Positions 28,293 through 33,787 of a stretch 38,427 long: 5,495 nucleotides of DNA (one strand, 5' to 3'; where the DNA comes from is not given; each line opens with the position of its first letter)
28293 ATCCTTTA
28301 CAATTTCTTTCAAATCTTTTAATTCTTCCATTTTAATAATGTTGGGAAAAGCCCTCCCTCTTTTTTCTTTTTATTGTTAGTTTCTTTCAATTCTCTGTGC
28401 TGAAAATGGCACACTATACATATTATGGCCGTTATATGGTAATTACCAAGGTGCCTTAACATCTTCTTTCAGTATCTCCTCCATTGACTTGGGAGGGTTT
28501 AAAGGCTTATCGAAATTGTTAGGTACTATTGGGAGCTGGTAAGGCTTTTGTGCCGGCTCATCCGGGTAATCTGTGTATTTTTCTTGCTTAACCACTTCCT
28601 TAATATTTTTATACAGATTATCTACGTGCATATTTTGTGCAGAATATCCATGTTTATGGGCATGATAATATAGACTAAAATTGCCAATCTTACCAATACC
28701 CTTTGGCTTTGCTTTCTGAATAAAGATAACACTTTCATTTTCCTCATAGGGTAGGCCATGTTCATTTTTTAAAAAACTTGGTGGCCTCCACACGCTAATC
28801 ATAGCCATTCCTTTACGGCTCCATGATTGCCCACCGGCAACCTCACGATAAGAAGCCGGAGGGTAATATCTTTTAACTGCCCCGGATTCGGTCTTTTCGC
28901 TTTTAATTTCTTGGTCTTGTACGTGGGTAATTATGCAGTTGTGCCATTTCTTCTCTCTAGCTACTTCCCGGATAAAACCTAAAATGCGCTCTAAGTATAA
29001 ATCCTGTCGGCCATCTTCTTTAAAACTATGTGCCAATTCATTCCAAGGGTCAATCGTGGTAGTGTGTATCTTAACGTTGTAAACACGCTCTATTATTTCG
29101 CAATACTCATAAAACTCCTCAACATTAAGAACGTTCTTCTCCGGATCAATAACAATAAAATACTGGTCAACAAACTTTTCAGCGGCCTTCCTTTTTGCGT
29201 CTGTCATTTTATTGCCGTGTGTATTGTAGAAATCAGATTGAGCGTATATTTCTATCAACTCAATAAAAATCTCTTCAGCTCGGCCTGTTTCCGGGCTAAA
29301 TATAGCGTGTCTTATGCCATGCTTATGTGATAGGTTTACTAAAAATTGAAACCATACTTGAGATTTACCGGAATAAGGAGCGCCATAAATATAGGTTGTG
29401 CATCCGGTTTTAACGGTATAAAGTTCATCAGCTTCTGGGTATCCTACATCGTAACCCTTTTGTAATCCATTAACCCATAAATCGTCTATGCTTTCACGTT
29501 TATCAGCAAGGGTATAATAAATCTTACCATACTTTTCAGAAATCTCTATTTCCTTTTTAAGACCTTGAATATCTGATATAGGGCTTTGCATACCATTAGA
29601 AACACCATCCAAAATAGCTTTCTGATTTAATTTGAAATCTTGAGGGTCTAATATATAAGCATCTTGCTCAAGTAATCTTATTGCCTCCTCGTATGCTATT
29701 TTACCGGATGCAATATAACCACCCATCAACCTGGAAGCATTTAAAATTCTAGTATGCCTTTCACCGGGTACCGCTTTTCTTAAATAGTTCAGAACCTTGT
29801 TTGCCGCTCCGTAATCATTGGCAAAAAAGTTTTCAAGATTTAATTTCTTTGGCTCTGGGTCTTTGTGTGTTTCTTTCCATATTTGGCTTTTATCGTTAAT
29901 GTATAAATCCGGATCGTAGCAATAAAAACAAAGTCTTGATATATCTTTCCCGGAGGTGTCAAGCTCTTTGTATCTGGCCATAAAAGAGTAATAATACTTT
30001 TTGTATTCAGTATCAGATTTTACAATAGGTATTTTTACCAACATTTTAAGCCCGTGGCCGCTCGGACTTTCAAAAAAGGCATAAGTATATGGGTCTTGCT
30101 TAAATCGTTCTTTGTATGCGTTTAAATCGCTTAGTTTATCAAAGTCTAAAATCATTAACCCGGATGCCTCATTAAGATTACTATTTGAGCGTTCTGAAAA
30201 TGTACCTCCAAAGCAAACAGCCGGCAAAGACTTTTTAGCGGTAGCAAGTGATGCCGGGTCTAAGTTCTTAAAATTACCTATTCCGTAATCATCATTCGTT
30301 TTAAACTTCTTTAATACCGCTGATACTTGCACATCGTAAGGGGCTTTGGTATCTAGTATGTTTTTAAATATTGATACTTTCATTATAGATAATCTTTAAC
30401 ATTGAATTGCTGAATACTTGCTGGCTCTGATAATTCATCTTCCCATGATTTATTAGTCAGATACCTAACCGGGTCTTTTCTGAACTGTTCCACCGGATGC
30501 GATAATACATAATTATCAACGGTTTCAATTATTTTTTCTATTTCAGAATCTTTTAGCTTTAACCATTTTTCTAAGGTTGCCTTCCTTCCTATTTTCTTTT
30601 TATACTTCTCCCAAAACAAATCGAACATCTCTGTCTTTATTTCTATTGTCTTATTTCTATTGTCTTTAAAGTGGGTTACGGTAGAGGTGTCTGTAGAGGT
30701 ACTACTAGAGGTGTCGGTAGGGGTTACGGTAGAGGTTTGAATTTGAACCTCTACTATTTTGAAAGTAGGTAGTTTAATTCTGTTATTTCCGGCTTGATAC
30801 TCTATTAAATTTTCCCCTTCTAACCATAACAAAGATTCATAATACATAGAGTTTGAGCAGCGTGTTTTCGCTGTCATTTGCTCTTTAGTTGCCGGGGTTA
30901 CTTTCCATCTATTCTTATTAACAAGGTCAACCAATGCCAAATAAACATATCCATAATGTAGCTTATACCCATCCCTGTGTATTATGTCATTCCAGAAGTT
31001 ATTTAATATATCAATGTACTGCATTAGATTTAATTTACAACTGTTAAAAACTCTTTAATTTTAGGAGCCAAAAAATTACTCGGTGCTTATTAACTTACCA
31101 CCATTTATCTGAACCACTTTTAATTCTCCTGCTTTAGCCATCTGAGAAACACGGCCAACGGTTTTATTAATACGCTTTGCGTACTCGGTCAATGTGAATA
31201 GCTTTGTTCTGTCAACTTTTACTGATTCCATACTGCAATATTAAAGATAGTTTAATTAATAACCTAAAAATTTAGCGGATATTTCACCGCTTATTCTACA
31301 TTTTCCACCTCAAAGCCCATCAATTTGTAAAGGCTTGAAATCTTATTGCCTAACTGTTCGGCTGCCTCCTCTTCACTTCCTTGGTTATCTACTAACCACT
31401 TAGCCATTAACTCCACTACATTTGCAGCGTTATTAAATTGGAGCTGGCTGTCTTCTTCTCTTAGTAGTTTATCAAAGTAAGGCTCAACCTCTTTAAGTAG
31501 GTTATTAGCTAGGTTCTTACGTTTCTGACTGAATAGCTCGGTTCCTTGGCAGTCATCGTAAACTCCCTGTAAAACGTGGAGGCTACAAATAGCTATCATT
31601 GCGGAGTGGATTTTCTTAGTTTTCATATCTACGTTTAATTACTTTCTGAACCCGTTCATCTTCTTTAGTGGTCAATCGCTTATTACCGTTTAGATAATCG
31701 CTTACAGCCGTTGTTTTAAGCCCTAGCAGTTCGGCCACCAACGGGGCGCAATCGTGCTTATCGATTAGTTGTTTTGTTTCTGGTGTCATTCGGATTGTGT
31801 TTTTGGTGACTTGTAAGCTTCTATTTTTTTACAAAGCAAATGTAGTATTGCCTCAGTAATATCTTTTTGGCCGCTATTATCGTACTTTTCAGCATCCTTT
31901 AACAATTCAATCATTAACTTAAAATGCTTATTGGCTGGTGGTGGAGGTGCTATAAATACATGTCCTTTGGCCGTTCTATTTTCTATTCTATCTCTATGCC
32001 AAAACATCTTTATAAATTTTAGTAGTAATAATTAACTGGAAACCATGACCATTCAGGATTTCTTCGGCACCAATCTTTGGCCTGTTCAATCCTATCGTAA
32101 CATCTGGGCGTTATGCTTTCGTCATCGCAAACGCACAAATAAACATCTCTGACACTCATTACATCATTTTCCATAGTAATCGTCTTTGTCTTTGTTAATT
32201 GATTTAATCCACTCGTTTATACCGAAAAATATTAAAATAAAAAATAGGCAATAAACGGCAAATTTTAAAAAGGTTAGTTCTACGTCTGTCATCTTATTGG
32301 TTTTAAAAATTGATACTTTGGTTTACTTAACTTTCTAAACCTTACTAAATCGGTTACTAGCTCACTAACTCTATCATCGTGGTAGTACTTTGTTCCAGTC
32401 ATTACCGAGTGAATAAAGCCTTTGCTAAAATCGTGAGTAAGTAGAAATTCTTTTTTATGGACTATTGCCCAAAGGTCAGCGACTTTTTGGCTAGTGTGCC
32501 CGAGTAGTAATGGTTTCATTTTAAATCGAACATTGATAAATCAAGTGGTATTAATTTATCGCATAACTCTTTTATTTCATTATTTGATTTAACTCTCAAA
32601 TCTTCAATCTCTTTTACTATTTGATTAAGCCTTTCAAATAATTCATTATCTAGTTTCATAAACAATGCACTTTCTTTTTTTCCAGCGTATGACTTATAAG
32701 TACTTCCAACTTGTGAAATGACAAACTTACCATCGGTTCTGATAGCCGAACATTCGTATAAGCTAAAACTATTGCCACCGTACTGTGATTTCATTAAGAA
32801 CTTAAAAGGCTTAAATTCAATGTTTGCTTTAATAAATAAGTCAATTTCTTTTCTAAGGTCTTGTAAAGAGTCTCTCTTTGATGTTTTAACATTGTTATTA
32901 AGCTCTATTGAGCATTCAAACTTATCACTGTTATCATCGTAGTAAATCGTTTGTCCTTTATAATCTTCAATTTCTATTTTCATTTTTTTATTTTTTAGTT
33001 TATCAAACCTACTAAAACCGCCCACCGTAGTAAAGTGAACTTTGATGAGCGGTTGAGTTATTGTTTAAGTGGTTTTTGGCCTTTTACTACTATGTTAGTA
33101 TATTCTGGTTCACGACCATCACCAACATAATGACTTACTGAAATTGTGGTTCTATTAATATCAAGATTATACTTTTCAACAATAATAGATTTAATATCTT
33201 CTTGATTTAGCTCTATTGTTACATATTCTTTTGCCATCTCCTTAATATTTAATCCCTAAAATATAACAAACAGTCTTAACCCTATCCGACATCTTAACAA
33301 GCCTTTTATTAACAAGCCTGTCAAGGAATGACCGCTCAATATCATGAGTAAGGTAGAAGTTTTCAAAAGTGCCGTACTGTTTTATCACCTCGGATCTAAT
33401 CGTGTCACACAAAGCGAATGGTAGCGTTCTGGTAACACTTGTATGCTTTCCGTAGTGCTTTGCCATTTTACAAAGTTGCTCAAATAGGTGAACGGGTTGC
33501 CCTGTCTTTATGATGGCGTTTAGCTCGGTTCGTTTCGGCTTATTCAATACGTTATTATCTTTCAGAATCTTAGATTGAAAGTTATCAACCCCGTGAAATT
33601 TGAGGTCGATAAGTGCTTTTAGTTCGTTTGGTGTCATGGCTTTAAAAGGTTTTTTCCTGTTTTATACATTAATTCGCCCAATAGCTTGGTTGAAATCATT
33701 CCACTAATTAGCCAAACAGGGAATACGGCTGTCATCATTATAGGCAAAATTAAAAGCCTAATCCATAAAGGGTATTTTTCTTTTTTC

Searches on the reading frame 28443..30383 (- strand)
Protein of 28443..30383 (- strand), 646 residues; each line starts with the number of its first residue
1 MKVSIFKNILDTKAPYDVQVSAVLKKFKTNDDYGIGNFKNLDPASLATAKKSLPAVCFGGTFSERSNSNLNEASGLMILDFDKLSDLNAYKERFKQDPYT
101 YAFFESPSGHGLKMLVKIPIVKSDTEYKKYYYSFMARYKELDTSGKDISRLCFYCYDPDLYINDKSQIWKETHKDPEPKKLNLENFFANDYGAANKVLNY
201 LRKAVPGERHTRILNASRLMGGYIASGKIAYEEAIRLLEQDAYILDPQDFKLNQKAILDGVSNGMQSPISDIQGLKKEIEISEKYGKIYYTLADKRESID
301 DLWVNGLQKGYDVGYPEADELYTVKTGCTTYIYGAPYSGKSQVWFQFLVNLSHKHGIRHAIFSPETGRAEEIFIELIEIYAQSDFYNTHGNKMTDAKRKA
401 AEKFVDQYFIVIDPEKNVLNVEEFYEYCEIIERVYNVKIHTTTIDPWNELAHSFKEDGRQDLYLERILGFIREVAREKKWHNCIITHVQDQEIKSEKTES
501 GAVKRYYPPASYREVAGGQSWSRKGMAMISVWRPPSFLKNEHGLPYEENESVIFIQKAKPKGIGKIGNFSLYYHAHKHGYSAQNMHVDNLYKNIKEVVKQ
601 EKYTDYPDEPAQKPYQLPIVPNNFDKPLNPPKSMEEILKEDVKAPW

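Call 44: search_protein_families(library=phrogs, proteins=[window:28443-30383:-], max_evalue=0.001)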
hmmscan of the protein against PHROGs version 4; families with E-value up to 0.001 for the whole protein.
window:28443-30383:- (646 aa): 6 families
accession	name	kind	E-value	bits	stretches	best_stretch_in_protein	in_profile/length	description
phrog_5482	-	unknown function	2.8e-38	132.5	1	291-593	10-307/341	-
phrog_18375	-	DNA, RNA and nucleotide metabolism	9.3e-32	111.1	2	1-272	5-288/644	DNA primase/helicase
phrog_28855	-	unknown function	8.6e-28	98.1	1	3-175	5-181/804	-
phrog_23402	-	unknown function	5.3e-16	59.9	1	63-240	79-265/301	-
phrog_239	-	DNA, RNA and nucleotide metabolism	1.7e-12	48.1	1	294-612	325-625/801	DNA primase/helicase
phrog_14787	-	unknown function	2.6e-05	24.9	1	2-190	5-210/299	-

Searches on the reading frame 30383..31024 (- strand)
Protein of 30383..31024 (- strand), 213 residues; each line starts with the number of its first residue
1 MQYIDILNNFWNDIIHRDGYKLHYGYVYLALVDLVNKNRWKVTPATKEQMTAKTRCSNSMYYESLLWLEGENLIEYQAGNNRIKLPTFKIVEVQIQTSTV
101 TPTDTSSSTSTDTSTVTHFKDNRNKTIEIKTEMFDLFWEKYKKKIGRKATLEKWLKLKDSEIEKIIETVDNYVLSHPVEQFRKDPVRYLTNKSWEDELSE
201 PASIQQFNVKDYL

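Call 43: search_protein_families(library=phrogs, proteins=[window:30383-31024:-], max_evalue=0.001)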
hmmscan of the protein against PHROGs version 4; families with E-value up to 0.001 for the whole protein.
window:30383-31024:- (213 aa): 3 families
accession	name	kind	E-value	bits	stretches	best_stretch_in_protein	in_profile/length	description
phrog_270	-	DNA, RNA and nucleotide metabolism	1.4e-12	48.7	1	12-202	37-254/383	replication initiation protein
phrog_9327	-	DNA, RNA and nucleotide metabolism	1.8e-06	28.8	1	124-208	164-252/276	primosomal protein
phrog_9474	-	DNA, RNA and nucleotide metabolism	1.8e-06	28.7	1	103-207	146-258/288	replication initiation protein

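Call 69: search_protein_families(library=pfam, proteins=[window:30383-31024:-], max_evalue=0.05)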
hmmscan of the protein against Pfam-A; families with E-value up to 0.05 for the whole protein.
window:30383-31024:- (213 aa): 0 families

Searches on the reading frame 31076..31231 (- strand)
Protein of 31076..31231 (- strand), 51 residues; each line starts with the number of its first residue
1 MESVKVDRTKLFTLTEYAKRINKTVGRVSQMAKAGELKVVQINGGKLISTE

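Call 79: search_protein_families(library=pfam, proteins=[window:31076-31231:-], max_evalue=0.05)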
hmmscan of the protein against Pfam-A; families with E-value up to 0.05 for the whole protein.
window:31076-31231:- (51 aa): 2 families
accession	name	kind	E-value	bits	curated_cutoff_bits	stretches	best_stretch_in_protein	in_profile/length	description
PF10743.14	Phage_Cox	-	0.00037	20.7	27.5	1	9-43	9-43/87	Regulatory phage protein cox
PF21531.3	Rv2175c_wHTH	-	0.0007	20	27.1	1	9-45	13-49/57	DNA-binding protein Rv2175c, wHTH domain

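Call 102: search_solved_structures(query=window:31076-31231:-, max_evalue=10)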
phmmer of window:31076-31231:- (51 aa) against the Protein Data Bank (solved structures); distinct sequences matched with E-value up to 10: 3.
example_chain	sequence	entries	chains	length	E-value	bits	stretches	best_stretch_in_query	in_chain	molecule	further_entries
4lhf_A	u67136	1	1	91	0.88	13.2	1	12-43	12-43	Regulatory protein cox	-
8v9j_K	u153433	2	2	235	1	13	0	4-27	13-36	50S Ribosomal Protein L01 | Large ribosomal subunit protein uL1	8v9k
8s80_A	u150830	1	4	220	3.7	11.3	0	22-50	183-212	S-layer protein sap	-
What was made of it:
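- Closest known: Binding arrays of P2 Cox / lambda Xis-type winged-helix proteins. Same: The window encodes a 51-aa ORF with a weak Phage_Cox/wHTH match (calls 79, 102).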

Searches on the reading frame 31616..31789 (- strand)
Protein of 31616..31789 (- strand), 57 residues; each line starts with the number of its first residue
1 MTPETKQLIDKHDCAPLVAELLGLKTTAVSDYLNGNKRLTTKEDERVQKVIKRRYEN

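Call 79: search_protein_families(library=pfam, proteins=[window:31616-31789:-], max_evalue=0.05)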
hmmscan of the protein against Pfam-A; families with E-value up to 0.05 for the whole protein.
window:31616-31789:- (57 aa): 5 families
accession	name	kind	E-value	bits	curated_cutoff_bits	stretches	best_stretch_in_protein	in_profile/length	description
PF22083.2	I-HmuI_NUMOD-like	-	0.0017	18.3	27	1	18-38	18-38/46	DNA endonuclease I-HmuI-like, NUMOD-like domain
PF00356.27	LacI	-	0.0081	16.4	27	1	18-52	5-39/46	Bacterial regulatory proteins, lacI family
PF15943.11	YdaS_toxin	-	0.0083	16.4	30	1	7-53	3-49/65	Bacterial toxin YdaS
PF17827.6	PrmC_N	-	0.015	16.3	23.4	1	12-55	20-61/71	PrmC N-terminal domain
PF01381.28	HTH_3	-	0.027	14.9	23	1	18-41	15-37/55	Helix-turn-helix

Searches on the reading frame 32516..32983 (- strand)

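Call 43: search_protein_families(library=phrogs, proteins=[window:32516-32983:-], max_evalue=0.001)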
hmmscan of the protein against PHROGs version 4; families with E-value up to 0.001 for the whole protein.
window:32516-32983:- (155 aa): 1 family
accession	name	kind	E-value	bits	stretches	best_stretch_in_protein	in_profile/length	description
phrog_18076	-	other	0.00062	21.1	0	81-148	13-80/106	hol-like chemotaxis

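Call 69: search_protein_families(library=pfam, proteins=[window:32516-32983:-], max_evalue=0.05)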
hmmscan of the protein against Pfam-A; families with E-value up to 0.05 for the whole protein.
window:32516-32983:- (155 aa): 0 families

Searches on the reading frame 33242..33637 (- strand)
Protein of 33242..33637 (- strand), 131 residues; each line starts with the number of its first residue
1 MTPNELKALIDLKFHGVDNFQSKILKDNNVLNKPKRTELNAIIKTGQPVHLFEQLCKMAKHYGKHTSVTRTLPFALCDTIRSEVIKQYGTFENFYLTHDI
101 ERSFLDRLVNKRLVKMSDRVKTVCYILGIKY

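Call 43: search_protein_families(library=phrogs, proteins=[window:33242-33637:-], max_evalue=0.001)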
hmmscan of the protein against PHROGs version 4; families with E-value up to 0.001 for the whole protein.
window:33242-33637:- (131 aa): 0 families

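Call 69: search_protein_families(library=pfam, proteins=[window:33242-33637:-], max_evalue=0.05)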
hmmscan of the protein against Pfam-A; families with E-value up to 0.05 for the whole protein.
window:33242-33637:- (131 aa): 1 family
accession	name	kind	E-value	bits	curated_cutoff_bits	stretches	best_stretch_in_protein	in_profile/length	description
PF06064.16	Gam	-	0.044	14.5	25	0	29-71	21-65/98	Host-nuclease inhibitor protein Gam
